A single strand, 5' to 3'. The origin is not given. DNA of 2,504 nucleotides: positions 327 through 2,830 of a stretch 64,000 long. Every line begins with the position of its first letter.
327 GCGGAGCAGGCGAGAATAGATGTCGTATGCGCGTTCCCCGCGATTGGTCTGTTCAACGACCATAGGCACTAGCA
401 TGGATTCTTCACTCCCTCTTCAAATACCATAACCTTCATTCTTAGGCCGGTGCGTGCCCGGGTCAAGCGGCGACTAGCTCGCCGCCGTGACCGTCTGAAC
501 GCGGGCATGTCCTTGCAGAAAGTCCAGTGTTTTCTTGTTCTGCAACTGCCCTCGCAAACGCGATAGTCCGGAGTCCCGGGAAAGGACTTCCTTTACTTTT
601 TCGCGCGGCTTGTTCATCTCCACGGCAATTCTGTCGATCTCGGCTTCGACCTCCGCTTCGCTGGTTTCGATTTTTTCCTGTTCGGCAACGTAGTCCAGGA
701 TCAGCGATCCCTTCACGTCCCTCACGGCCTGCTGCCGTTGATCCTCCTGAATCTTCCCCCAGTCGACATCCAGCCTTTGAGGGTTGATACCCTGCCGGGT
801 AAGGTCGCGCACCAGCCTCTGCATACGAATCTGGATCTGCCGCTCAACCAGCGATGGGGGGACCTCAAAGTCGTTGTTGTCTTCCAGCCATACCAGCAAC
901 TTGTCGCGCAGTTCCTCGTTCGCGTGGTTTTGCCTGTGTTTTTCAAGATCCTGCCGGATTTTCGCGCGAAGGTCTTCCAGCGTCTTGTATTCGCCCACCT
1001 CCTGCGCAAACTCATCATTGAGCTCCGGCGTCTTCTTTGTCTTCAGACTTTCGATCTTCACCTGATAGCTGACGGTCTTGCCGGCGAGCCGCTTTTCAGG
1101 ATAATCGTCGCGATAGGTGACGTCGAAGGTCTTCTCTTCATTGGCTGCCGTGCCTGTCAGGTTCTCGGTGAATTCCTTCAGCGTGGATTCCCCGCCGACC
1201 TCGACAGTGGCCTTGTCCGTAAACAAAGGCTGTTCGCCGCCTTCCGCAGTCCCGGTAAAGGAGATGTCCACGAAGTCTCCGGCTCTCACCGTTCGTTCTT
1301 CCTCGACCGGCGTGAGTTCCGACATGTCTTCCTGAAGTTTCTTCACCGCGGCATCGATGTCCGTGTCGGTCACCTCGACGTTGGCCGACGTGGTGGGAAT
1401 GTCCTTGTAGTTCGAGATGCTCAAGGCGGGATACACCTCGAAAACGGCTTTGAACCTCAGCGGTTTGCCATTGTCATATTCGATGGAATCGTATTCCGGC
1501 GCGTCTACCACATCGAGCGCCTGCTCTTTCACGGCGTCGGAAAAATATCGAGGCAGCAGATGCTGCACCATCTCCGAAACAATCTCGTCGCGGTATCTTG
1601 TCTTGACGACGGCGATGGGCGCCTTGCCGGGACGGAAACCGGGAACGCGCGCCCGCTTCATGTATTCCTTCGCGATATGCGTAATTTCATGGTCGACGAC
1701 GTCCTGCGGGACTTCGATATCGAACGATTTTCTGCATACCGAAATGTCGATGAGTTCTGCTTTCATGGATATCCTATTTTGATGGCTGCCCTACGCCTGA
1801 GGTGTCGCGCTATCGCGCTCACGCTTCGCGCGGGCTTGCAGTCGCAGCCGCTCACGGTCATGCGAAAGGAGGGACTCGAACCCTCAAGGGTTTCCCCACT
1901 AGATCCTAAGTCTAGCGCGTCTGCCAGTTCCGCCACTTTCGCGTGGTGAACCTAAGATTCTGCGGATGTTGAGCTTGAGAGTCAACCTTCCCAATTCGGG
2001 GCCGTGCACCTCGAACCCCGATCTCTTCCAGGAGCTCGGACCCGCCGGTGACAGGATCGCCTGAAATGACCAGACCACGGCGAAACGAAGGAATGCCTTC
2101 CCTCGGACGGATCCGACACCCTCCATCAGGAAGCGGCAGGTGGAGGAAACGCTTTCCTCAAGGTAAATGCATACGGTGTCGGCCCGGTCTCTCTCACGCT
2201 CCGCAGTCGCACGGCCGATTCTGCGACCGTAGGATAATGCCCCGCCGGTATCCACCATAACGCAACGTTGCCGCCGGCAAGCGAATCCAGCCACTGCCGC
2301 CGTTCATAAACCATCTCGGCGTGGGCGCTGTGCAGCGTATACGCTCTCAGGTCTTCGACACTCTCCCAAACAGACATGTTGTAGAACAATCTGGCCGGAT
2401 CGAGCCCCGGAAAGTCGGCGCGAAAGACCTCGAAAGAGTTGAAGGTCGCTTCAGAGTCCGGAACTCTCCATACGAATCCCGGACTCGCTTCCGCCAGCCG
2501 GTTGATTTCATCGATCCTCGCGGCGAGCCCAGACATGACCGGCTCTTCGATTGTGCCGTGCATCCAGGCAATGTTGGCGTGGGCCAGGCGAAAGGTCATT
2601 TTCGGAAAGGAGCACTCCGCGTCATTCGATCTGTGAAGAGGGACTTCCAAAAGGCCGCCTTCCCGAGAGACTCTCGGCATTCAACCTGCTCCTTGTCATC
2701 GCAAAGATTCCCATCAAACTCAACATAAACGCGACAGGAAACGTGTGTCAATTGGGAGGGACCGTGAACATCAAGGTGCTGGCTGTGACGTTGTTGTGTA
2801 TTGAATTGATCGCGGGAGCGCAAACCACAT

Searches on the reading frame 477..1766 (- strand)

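Call 29: search_protein_families(library=pfam, proteins=[window:477-1766:-], max_evalue=0.001)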
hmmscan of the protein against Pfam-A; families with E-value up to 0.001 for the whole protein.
window:477-1766:- (430 aa): 3 families
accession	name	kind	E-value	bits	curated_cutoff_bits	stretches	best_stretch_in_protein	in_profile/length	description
PF05697.18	Trigger_N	-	7.8e-35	120.7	22.2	1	1-144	1-144/144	Bacterial trigger factor protein (TF)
PF05698.19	Trigger_C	-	5e-31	108.4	22.7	1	262-417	1-160/162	Bacterial trigger factor protein (TF) C-terminus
PF00254.34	FKBP_C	-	5.5e-06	27.1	21.1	1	157-238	2-93/94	FKBP-type peptidyl-prolyl cis-trans isomerase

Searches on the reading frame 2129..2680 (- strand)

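Call 46: search_protein_families(library=pfam, proteins=[window:2129-2680:-], max_evalue=0.01)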
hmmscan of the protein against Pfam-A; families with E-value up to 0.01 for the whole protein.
window:2129-2680:- (184 aa): 1 family
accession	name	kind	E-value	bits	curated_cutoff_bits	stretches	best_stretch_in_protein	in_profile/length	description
PF11695.14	DUF3291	-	1.7e-41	141.6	23.5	1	32-176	1-138/139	Domain of unknown function (DUF3291)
